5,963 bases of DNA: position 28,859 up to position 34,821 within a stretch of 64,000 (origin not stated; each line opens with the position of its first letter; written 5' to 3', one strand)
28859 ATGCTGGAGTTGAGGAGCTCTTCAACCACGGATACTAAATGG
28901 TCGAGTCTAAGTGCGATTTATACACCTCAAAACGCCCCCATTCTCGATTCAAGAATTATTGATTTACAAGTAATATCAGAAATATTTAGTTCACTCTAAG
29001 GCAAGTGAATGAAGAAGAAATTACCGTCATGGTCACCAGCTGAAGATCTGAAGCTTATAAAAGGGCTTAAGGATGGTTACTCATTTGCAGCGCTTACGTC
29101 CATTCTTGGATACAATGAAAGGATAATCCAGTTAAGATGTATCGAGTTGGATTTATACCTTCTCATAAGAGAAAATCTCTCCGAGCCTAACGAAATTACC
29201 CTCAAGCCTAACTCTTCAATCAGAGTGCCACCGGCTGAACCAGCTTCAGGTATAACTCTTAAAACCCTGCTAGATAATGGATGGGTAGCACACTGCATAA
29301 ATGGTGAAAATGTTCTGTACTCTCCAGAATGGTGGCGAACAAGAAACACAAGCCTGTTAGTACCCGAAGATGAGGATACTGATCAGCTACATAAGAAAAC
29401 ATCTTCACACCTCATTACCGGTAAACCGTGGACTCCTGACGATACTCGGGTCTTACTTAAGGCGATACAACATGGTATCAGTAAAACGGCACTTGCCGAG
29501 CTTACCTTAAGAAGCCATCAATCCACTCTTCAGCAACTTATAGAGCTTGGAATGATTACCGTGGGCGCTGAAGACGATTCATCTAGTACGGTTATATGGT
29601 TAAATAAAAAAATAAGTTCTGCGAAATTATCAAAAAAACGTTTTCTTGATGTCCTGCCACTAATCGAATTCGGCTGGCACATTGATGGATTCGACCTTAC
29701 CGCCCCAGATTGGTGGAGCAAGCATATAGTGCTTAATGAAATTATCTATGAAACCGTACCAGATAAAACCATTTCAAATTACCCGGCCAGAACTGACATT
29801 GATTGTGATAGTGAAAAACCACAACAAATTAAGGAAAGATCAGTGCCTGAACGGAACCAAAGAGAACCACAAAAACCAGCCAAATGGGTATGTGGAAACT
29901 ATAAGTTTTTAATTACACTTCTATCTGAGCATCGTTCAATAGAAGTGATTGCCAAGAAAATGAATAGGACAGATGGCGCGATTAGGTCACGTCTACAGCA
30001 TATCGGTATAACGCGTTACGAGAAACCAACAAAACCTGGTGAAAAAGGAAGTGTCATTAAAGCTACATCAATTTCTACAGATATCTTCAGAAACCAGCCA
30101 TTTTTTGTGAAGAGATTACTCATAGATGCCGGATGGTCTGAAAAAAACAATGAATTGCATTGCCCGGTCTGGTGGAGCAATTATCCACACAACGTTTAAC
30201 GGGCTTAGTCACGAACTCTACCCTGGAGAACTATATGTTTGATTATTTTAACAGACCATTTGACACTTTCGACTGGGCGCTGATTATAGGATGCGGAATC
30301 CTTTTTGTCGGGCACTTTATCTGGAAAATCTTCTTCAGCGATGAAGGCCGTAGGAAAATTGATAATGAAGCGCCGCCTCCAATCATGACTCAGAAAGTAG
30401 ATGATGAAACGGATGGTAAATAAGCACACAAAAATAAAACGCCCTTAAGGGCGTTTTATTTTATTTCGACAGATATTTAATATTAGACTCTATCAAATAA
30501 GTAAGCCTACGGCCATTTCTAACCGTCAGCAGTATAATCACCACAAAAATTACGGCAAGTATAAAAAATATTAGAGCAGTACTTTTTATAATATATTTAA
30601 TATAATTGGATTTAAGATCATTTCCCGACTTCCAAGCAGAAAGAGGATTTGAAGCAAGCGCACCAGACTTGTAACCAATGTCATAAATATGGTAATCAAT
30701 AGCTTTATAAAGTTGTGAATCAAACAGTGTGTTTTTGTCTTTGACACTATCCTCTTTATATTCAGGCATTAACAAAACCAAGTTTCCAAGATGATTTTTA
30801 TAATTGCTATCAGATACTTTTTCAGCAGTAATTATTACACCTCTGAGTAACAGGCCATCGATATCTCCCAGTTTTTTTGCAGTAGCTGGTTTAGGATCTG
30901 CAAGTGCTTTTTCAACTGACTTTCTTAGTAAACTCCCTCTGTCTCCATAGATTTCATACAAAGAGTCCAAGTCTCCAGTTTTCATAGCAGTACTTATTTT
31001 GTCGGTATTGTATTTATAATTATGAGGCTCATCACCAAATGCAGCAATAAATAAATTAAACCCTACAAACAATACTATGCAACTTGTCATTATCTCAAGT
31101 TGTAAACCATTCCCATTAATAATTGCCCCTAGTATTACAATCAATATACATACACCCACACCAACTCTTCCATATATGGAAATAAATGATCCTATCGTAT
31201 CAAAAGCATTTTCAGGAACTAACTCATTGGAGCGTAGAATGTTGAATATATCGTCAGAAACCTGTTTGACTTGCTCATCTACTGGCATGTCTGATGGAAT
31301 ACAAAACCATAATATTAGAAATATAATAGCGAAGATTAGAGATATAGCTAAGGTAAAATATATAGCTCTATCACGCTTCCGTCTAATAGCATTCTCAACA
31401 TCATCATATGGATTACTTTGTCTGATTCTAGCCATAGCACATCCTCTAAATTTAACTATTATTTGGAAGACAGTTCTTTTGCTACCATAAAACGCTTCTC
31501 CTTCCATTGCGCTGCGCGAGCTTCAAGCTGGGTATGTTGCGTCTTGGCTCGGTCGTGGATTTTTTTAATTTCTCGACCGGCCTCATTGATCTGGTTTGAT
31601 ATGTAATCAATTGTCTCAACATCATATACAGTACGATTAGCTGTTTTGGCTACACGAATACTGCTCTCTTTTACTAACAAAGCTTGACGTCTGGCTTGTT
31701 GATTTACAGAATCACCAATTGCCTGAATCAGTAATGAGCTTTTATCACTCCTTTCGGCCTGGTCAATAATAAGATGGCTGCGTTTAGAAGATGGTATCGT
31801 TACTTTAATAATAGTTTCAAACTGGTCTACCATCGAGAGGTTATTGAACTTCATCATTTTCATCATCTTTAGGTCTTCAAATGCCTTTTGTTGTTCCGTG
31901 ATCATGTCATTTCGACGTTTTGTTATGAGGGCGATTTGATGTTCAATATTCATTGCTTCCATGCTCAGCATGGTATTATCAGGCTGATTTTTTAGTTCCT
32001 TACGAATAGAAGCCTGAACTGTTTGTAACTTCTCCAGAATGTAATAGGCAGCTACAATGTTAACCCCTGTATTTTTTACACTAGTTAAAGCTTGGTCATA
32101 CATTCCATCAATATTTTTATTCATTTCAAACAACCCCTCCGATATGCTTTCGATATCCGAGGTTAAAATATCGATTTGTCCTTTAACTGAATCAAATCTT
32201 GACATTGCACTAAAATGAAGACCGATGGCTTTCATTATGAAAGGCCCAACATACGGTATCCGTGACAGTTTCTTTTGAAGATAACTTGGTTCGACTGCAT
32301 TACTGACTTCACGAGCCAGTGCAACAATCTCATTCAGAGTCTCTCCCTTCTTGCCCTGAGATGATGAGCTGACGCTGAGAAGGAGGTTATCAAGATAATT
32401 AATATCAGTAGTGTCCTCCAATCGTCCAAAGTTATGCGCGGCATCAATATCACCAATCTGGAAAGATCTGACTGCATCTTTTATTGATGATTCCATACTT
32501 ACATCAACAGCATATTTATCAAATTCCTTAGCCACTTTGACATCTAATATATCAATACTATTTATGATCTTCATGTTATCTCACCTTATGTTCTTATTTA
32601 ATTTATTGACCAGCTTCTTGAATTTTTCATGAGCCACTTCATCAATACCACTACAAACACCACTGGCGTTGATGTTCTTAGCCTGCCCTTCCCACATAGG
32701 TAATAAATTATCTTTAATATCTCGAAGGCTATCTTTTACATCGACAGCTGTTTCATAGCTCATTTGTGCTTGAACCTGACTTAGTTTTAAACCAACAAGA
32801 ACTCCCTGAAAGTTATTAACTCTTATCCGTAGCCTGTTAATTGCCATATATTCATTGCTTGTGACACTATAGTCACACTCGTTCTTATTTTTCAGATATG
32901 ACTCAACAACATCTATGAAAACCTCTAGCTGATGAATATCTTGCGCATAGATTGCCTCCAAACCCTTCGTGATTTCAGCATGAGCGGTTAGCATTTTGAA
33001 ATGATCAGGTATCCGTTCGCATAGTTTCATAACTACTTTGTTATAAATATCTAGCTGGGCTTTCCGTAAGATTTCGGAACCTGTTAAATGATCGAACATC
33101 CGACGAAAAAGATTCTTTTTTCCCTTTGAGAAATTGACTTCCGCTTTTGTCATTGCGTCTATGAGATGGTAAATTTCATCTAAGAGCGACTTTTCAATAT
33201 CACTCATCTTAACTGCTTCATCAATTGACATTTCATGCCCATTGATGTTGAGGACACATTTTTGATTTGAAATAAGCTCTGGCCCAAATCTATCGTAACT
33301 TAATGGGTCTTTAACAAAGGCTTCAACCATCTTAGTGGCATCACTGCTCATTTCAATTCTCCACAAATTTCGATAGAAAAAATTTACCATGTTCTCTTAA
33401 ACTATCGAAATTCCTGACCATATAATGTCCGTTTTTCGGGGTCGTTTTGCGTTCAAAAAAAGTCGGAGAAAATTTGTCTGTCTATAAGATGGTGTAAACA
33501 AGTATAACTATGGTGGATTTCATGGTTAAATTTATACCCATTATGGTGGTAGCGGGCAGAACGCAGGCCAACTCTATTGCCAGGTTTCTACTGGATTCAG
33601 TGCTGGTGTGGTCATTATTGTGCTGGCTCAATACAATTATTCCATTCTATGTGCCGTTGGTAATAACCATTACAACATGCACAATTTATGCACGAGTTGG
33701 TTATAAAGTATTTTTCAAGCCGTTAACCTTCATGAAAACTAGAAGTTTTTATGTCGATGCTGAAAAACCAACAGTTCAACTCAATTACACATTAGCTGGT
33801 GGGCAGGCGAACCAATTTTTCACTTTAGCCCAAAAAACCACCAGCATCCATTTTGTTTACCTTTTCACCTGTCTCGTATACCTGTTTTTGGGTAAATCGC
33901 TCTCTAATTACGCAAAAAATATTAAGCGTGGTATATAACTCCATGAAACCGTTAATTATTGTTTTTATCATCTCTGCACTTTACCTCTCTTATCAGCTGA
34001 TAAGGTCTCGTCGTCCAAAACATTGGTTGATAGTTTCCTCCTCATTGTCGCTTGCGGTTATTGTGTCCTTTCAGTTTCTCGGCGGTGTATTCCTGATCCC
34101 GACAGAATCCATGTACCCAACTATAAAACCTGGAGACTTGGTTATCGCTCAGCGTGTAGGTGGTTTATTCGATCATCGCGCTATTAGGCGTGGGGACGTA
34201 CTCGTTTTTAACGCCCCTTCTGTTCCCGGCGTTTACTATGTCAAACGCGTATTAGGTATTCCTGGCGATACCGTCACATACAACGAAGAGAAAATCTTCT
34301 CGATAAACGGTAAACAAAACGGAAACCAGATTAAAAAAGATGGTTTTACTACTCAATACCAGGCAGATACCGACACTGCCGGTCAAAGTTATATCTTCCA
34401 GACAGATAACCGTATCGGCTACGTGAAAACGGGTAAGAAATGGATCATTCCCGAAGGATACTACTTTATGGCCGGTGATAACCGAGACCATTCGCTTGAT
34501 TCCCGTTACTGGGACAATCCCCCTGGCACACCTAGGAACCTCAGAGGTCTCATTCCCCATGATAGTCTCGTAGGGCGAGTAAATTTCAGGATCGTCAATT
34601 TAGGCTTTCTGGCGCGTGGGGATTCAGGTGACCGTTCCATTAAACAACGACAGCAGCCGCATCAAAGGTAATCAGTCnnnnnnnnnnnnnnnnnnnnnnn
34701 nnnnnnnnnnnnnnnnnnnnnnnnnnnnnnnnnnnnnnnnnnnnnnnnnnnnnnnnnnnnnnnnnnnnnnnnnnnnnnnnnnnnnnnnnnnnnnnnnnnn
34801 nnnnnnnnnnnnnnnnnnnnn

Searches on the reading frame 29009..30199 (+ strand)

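Call 70: search_protein_families(library=pfam, proteins=[window:29009-30199:+], max_evalue=0.001)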
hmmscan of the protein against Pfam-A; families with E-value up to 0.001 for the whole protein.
window:29009-30199:+ (396 aa): 1 family
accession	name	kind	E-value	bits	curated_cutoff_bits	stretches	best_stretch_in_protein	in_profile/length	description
PF00249.37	Myb_DNA-binding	-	1.1e-05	25.8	24.4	0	7-21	3-17/46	Myb-like DNA-binding domain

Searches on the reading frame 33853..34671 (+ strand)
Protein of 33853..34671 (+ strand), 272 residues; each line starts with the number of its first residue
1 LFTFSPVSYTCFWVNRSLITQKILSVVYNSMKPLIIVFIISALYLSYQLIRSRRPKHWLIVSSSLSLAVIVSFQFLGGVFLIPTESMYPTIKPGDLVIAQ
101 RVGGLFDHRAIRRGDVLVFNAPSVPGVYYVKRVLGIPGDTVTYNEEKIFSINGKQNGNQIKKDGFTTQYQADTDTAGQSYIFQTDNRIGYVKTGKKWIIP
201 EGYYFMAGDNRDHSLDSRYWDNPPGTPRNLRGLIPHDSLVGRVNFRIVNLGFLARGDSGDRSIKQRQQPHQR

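Call 70: search_protein_families(library=pfam, proteins=[window:33853-34671:+], max_evalue=0.001)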
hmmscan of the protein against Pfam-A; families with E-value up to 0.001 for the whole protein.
window:33853-34671:+ (272 aa): 1 family
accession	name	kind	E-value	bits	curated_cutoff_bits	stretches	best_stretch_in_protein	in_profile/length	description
PF10502.14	Peptidase_S26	-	3.7e-37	128.3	22.9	1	58-247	4-167/168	Signal peptidase, peptidase S26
